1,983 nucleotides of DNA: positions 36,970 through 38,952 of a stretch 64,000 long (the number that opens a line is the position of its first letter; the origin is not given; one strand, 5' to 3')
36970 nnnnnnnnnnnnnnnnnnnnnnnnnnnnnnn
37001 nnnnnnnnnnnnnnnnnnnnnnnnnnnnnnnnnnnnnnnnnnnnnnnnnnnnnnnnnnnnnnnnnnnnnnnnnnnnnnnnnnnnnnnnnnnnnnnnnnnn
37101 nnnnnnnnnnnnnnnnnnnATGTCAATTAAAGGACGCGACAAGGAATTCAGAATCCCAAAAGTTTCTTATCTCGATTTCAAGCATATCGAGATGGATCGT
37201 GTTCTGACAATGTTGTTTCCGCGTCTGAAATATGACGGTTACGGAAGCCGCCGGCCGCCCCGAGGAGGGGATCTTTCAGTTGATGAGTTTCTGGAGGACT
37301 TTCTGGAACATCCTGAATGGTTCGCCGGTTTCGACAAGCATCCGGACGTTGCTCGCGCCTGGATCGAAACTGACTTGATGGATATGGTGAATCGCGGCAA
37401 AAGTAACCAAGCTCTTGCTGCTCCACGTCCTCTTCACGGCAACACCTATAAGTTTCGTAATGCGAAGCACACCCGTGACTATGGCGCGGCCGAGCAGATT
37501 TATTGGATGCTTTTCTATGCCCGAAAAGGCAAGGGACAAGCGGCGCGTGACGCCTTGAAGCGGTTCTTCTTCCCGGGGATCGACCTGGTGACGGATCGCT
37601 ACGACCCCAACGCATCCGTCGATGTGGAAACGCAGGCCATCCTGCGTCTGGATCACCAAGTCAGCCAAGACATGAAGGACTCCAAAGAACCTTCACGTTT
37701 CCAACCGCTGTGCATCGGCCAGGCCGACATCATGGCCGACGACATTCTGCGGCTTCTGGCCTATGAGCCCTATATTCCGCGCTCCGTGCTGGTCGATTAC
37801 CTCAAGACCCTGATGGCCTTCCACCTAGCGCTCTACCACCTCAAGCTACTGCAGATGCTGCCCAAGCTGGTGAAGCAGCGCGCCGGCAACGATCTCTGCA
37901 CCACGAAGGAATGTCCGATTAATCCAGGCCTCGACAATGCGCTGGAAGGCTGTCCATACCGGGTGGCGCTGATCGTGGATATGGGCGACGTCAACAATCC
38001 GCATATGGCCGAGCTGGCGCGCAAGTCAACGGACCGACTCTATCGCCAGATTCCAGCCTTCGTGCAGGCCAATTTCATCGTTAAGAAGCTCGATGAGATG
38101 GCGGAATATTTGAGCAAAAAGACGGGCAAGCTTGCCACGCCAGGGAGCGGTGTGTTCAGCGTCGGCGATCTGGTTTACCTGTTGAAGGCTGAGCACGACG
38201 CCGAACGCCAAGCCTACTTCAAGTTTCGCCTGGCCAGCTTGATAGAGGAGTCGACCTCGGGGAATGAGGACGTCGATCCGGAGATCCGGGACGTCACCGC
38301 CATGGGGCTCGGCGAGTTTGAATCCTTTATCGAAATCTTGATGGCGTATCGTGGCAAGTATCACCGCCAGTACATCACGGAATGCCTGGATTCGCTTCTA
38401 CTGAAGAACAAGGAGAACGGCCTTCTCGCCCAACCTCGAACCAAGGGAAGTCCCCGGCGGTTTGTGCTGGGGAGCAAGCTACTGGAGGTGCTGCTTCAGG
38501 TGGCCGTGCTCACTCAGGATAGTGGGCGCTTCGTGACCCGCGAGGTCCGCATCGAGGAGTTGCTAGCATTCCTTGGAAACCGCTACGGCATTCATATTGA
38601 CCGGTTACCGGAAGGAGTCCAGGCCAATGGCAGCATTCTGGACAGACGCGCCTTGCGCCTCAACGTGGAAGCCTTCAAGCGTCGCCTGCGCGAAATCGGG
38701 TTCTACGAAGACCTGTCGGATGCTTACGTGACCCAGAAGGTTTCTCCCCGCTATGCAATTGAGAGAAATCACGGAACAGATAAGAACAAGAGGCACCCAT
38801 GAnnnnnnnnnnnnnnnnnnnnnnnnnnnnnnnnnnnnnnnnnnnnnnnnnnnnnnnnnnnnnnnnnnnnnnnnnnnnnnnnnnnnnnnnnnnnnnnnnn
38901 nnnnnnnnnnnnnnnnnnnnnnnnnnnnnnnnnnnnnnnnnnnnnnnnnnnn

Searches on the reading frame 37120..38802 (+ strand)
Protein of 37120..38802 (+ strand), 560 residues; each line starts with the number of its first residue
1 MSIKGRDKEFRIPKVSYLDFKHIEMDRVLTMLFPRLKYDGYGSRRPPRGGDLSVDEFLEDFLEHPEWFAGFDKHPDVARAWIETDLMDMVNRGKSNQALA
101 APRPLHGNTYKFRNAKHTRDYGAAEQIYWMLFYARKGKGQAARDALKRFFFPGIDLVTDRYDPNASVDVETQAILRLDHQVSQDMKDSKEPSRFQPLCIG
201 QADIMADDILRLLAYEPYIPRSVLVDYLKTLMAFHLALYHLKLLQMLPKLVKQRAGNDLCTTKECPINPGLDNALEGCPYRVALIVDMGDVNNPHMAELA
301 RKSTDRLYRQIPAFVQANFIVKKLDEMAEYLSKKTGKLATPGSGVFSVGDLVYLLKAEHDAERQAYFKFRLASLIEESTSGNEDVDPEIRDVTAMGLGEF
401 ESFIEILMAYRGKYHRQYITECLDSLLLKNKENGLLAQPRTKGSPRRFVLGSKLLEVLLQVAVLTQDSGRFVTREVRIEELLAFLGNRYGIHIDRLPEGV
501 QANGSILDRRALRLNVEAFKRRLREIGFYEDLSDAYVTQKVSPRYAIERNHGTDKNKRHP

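Call 3: search_protein_families(library=pfam, proteins=[window:37120-38802:+], max_evalue=0.01)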
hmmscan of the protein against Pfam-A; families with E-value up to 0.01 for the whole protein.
window:37120-38802:+ (560 aa): 0 families

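Call 5: search_protein_families(library=padloc, proteins=[window:37120-38802:+], max_evalue=0.001)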
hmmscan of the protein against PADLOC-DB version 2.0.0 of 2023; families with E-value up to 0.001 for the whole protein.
window:37120-38802:+ (560 aa): 2 families
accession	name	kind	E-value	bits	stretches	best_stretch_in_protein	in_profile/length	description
PDLC04139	mad7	-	2.1e-122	407.7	1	13-543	1-504/504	mads_7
PDLC02799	SspG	-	2.4e-07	28.2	1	447-536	411-493/498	SspG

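Call 6: search_protein_families(library=ncbifam, proteins=[window:37120-38802:+], max_evalue=0.001)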
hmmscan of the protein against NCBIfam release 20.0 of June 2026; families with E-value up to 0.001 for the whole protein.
window:37120-38802:+ (560 aa): 1 family
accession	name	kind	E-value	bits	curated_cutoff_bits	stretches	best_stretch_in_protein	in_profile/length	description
NF047733.1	antiphage_MADS7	equivalog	1.3e-202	674.6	410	1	4-545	2-529/529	methylation-associated defense system protein MAD7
